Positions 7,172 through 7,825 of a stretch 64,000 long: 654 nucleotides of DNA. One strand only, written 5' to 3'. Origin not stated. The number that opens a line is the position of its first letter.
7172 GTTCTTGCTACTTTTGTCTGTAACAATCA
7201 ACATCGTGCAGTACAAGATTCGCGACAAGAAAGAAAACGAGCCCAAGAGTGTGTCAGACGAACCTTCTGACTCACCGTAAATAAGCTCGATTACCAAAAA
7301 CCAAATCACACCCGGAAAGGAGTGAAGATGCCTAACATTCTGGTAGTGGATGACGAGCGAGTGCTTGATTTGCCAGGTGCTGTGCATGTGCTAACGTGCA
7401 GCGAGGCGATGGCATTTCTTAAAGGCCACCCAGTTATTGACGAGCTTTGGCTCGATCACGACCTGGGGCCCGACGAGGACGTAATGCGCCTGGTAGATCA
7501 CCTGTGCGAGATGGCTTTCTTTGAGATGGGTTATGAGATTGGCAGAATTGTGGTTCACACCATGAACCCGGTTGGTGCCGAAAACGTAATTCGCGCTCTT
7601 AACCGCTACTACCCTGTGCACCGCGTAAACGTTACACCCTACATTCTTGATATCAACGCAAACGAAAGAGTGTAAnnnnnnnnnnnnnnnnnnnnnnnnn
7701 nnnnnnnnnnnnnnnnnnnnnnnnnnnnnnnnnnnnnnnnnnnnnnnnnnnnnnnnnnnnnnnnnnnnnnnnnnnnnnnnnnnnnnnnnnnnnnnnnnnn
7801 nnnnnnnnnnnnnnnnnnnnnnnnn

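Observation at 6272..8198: GC-rich islet encoding a Cys-rich protein, a stand-alone REC-like protein and a translationally coupled Fic-motif protein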

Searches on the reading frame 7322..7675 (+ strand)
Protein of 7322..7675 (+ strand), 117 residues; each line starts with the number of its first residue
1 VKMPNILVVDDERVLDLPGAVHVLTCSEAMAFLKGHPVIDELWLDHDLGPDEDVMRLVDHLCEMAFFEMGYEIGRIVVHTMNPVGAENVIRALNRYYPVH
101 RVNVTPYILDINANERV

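Call 3: search_protein_families(library=pfam, proteins=[window:7322-7675:+], max_evalue=1)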
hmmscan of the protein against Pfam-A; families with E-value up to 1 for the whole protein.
window:7322-7675:+ (117 aa): 1 family
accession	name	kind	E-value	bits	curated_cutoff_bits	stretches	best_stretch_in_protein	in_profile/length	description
PF20274.4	cREC_REC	-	1.5e-16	61.3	27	1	7-94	3-87/88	Cyclic-phosphate processing Receiver domain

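Call 5: search_protein_families(library=ncbifam, proteins=[window:7328-7675:+], max_evalue=1)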
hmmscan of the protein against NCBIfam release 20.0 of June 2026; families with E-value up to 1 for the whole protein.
window:7328-7675:+ (115 aa): 0 families

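Call 6: search_protein_families(library=phrogs, proteins=[window:7328-7675:+], max_evalue=0.1)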
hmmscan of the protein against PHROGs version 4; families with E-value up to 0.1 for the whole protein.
window:7328-7675:+ (115 aa): 1 family
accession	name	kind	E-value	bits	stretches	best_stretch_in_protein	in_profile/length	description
phrog_1479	-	unknown function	9e-17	62.5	1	2-101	5-112/124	-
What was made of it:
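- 7328..7675 (+): 115-aa stand-alone cREC protein, a divergent receiver fold (117 aa if the GTG at 7322 is used). PF20274, E=1.5e-16, 61.3 bits against a cut-off of 27 (call 3). phrog_1479, E=9e-17 (call 6).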

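Call 7: search_protein_families(library=padloc, proteins=[window:7328-7675:+], max_evalue=0.1)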
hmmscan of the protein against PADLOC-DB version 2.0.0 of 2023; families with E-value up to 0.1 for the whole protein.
window:7328-7675:+ (115 aa): 0 families

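Call 23: find_homologous_proteins(query=window:7328-7675:+)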
Query window:7328-7675:+ (115 aa): 18 proteins with E <= 0.001 among 26 candidates.
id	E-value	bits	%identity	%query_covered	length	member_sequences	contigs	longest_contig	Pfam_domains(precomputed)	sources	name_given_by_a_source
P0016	8.0e-72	257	100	100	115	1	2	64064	PF20274.5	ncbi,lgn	-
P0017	1.2e-62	227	89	100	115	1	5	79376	PF20274.5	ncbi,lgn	-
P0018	7.5e-44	167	65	97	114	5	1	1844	PF20274.5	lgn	-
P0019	9.2e-39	150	64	92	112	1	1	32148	PF20274.5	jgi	-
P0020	3.2e-38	149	62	93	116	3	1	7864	PF20274.5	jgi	-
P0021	1.4e-37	147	63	90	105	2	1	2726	PF20274.5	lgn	-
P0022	2.6e-37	146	59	97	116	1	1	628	PF20274.5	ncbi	-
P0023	6.4e-37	144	63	96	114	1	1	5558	PF20274.5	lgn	-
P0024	1.2e-16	79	49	89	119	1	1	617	PF20274.5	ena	-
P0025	1.8e-16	79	42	97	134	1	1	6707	PF20274.5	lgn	-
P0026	2.0e-16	78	44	82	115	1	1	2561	PF20274.5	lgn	-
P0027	5.9e-16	77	48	86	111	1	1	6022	PF20274.5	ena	-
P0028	1.9e-15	75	46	90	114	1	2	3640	PF20274.5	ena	-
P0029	5.6e-15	74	46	86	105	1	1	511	PF20274.5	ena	-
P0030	1.1e-12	66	43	88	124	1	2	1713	PF20274.5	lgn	-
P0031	3.5e-11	61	42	84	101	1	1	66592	PF20274.5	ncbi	-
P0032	1.2e-8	53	35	86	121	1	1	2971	PF20274.5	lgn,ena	-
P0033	5.5e-4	38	35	88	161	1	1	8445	PF20274.5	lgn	-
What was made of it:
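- On cREC (PF20274): All 18 homologues carry PF20274 (call 23).
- Checked: The database copy and all homologues are 112-116 aa (call 23).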

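Call 24: find_encoding_contigs(protein=P0017, flank=10000, max_places=3)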
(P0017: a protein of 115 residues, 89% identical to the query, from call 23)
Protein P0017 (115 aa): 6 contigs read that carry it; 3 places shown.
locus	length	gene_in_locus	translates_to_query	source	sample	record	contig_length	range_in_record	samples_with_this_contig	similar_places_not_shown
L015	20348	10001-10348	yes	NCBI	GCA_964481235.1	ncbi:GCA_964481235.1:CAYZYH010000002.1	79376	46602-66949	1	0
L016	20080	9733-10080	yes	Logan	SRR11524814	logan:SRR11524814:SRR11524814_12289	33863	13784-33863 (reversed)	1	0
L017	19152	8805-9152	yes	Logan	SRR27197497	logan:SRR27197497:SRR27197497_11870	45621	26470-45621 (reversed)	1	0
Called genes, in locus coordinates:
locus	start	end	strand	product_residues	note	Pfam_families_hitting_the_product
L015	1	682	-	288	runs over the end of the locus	-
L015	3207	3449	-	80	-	-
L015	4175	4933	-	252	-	PF01978:TrmB, PF24033:DUF7342 (weak)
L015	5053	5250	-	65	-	-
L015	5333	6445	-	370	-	-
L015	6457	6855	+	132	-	PF01649:Ribosomal_S20p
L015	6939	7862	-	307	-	PF06144:DNA_pol3_delta, PF21694:DNA_pol3_delta_C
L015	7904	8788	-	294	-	PF01149:Fapy_DNA_glyco, PF06831:H2TH, PF06827:zf-FPG_IleRS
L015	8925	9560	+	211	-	-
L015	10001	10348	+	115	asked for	PF20274:cREC_REC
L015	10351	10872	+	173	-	PF02661:Fic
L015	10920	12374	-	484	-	PF01743:PolyA_pol, PF12627:PolyA_pol_RNAbd (weak), PF01966:HD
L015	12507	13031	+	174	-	-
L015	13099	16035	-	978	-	PF02739:5_3_exonuc_N, PF01367:5_3_exonuc, PF01612:DNA_pol_A_exo1, PF22619:DNA_polI_exo1, PF00476:DNA_pol_A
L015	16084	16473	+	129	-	-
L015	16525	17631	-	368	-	PF03979:Sigma70_r1_1, PF00140:Sigma70_r1_2, PF04542:Sigma70_r2, PF04539:Sigma70_r3, PF04545:Sigma70_r4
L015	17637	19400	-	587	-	PF01807:Zn_ribbon_DnaG, PF08275:DNAG_N, PF01751:Toprim, PF13155:Toprim_2, PF13362:Toprim_3, PF13662:Toprim_4, PF10410:DnaB_bind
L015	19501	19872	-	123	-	-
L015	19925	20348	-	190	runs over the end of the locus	PF12146:Hydrolase_4 (faint), PF00561:Abhydrolase_1 (faint), PF06821:Ser_hydrolase, PF12697:Abhydrolase_6 (weak)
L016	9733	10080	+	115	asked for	PF20274:cREC_REC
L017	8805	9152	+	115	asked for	PF20274:cREC_REC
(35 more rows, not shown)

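Call 25: find_encoding_contigs(protein=P0019, flank=6000, max_places=2)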
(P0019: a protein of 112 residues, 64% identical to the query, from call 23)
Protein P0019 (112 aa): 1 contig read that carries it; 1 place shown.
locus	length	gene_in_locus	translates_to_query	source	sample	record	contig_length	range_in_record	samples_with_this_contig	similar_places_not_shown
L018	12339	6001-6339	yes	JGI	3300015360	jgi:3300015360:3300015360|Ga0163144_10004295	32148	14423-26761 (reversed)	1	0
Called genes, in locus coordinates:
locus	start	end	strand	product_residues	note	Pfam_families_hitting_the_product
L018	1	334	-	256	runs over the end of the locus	PF01978:TrmB, PF24033:DUF7342 (weak)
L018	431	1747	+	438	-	-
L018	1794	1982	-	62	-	-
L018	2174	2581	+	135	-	PF01649:Ribosomal_S20p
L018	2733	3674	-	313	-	PF06144:DNA_pol3_delta, PF21694:DNA_pol3_delta_C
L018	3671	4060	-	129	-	PF01541:GIY-YIG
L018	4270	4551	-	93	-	-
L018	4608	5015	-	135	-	PF13772:AIG2_2 (faint)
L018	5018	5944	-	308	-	PF01149:Fapy_DNA_glyco, PF06831:H2TH, PF06827:zf-FPG_IleRS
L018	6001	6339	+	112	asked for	PF20274:cREC_REC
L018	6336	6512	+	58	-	-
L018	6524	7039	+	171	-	PF02661:Fic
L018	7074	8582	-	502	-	PF01743:PolyA_pol, PF12627:PolyA_pol_RNAbd (weak), PF01966:HD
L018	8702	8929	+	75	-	-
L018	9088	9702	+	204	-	-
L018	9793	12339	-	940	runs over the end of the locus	PF02739:5_3_exonuc_N, PF01367:5_3_exonuc, PF01612:DNA_pol_A_exo1, PF22619:DNA_polI_exo1 (weak), PF00476:DNA_pol_A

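Call 46: find_related_loci(query=A3, collection=metagenome_contigs, flank=5000)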
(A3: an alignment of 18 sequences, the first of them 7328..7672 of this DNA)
Query A3 (115 aa) in metagenome_contigs; peptide patterns used: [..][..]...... (x = any residue, [..] = any of these).
230 stretches matched a pattern; 146 encode a relative of the query (tblastn E <= 1e-3); the best 80 are kept; 80 distinct loci.
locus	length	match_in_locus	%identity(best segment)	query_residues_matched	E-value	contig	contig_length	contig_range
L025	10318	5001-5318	64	3-108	4e-44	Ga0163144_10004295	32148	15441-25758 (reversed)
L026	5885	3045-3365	45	4-106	5e-21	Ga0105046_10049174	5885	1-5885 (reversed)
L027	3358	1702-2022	45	1-105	2e-20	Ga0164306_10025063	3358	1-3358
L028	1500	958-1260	41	5-102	3e-20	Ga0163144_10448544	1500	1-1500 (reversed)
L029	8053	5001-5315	44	2-104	4e-20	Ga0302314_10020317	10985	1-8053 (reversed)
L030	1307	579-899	45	4-106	5e-20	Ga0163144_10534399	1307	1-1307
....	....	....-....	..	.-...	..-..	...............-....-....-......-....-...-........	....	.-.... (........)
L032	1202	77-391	44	2-104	1e-19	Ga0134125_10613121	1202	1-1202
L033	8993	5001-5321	42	1-102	3e-19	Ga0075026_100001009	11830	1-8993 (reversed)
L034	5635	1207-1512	45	1-100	3e-19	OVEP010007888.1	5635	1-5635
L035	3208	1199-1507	44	2-102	4e-19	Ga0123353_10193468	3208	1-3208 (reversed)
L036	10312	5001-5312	44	2-103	8e-19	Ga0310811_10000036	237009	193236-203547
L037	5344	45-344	45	4-101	1e-18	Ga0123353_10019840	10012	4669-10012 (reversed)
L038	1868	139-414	47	4-94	9e-19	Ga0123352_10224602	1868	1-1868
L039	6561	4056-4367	43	1-102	1e-18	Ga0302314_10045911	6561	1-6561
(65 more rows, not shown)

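Call 62: search_protein_families(library=pfam, alignment_id=A5, max_evalue=0.001)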
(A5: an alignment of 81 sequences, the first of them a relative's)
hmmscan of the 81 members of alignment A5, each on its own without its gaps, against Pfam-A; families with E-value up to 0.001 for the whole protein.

A. member 1, L026:159-623:+ (155 aa): 0 families

B. families by the number of members that match (of 81 scanned): 45 families (the first 25 are shown)
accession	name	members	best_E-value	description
PF20274.4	cREC_REC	2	3.2e-17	Cyclic-phosphate processing Receiver domain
PF14568.11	SUKH_6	2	6.7e-16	SMI1-KNR4 cell-wall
PF13481.12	AAA_25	2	1.2e-15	AAA domain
PF09346.15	SMI1_KNR4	2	6.8e-15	SMI1 / KNR4 family (SUKH-1)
PF07963.17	N_methyl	2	3e-09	Prokaryotic N-terminal methylation motif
PF03796.21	DnaB_C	1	5.3e-105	DnaB-like helicase C terminal domain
PF07690.21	MFS_1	1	9.7e-54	Major Facilitator Superfamily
PF13561.12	adh_short_C2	1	1.2e-53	Enoyl-(Acyl carrier protein) reductase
PF00106.31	adh_short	1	2e-47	short chain dehydrogenase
PF21866.1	DUF6915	1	4.7e-42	Domain of unknown function (DUF6915)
PF00772.26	DnaB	1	3.4e-35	DnaB-like helicase N terminal domain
PF07884.19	VKOR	1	5.3e-35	Vitamin K epoxide reductase family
PF00005.33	ABC_tran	1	9.6e-34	ABC transporter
PF13612.12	DDE_Tnp_1_3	1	3.9e-25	Transposase DDE domain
PF13683.12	rve_3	1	6.4e-22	Integrase core domain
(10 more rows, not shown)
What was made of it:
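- Neighbours of cREC are otherwise heterogeneous (call 62).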

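Call 65: search_dna_similar(query=window:7328-7672:+, collection=phages, mode=protein, max_evalue=0.001, max_rows=25)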
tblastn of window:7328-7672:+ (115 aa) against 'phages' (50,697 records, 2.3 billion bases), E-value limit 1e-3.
Records with a match: 13; places in all: 13; records where one place covers at least 80% of the query: 6.
Best place of each record, by identity: <60% 13.
By first word of the organism name: Gordonia 5; Bacillus 4; Streptomyces 4.
By host as written in the record: Gordonia terrae 3612 4; Bacillus megaterium 2; Bacillus megaterium DSM 319 2; Streptomyces viridochromogenes DSM40736 2; Streptomyces griseus ATCC 10137 2; Gordonia terrae CAG3 1.
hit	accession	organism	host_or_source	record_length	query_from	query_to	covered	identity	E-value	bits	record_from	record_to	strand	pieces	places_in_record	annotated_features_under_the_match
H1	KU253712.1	Bacillus phage Eldridge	Bacillus megaterium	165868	5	93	77%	41.7%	7e-5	46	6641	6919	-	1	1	hypothetical protein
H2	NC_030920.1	Bacillus phage Eldridge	Bacillus megaterium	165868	5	93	77%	41.7%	7e-5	46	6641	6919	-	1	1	hypothetical protein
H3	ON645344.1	Gordonia phage Morkie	Gordonia terrae 3612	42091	5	96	80%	40.2%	4e-7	52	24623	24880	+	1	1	29: hypothetical protein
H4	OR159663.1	Gordonia Phage PhinkBoden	Gordonia terrae 3612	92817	5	96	80%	38.8%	1e-4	45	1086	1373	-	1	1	5: hypothetical protein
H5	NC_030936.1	Gordonia phage Bachita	Gordonia terrae 3612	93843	5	96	80%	38.8%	1e-4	45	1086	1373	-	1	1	5: hypothetical protein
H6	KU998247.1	Gordonia phage Bachita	Gordonia terrae 3612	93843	5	96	80%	38.8%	1e-4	45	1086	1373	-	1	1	5: hypothetical protein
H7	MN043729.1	Bacillus phage vB_BmeM-Goe8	Bacillus megaterium DSM 319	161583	5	93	77%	39.6%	4e-4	44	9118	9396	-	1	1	hypothetical protein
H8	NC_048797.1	Bacillus phage vB_BmeM-Goe8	Bacillus megaterium DSM 319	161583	5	93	77%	39.6%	4e-4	44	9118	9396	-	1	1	hypothetical protein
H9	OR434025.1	Gordonia phage Crater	Gordonia terrae CAG3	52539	17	99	72%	38.6%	2e-5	47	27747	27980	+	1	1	34: hypothetical protein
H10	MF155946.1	Streptomyces phage Mildred21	Streptomyces viridochromogenes DSM40736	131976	1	96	83%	31.0%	4e-5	46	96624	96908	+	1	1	hypothetical protein (x2)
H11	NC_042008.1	Streptomyces phage Mildred21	Streptomyces viridochromogenes DSM40736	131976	1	96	83%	31.0%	4e-5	46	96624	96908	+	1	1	hypothetical protein (x2)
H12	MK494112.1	Streptomyces phage EGole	Streptomyces griseus ATCC 10137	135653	42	96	48%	40.0%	5e-4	43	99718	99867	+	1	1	185: hypothetical protein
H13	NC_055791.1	Streptomyces phage EGole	Streptomyces griseus ATCC 10137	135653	42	96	48%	40.0%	5e-4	43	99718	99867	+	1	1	185: hypothetical protein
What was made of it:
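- Closest known: cREC-containing systems. Same: It has a phage association (calls 6, 65).
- Phage link. cREC matches phrog_1479 and proteins of Gordonia, Bacillus and Streptomyces phages (calls 6, 65).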

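Call 66: find_related_loci(query=A3, collection=viral_contigs, flank=5000)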
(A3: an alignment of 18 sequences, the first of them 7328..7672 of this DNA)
Query A3 (115 aa) in viral_contigs; peptide patterns used: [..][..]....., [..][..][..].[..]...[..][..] (x = any residue, [..] = any of these).
382 stretches matched a pattern; 45 encode a relative of the query (tblastn E <= 1e-3); 45 distinct loci.
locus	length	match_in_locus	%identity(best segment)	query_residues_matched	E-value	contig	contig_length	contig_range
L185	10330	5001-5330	37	1-107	1e-15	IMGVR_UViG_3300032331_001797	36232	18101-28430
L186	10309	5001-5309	37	1-101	2e-15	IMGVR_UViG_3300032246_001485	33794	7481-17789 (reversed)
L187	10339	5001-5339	38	4-106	4e-15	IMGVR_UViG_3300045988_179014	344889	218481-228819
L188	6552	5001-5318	36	4-95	1e-13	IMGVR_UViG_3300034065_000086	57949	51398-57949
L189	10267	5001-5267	40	5-93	2e-13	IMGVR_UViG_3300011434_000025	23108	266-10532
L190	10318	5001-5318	36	4-95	1e-13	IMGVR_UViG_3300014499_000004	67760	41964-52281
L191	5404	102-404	40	1-105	1e-9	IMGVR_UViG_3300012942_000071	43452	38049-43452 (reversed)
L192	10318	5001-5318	33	4-104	8e-9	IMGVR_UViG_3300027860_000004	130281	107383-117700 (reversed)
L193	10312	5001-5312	33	3-96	1e-8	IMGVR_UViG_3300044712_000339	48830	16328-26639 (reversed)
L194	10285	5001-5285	31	1-96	9e-9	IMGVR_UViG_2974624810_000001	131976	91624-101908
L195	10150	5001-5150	40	42-96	1e-7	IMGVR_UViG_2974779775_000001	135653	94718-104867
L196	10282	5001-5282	34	3-93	2e-7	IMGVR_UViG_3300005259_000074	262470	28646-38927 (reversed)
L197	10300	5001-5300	35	4-92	2e-7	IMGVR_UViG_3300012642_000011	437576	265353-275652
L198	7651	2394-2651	35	5-91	3e-7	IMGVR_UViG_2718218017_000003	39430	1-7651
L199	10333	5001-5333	34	5-112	6e-7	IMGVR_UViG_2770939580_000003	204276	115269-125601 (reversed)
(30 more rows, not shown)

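Call 80: find_encoding_contigs(protein=P0020, flank=5000, max_places=2)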
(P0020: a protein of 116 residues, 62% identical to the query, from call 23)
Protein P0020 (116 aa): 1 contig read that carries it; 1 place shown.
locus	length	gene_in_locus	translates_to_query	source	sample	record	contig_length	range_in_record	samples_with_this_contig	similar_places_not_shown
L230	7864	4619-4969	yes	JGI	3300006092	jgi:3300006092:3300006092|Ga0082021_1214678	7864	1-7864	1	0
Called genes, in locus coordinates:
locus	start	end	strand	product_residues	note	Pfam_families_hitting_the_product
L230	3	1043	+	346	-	?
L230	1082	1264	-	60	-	-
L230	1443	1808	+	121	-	PF01649:Ribosomal_S20p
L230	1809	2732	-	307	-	PF06144:DNA_pol3_delta, PF21694:DNA_pol3_delta_C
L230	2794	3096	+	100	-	-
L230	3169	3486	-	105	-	-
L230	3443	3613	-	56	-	-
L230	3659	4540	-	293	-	PF01149:Fapy_DNA_glyco, PF05833:NFACT_N (faint), PF06831:H2TH, PF06827:zf-FPG_IleRS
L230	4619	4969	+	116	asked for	PF20274:cREC_REC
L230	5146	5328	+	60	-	-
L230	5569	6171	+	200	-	-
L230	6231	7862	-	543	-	?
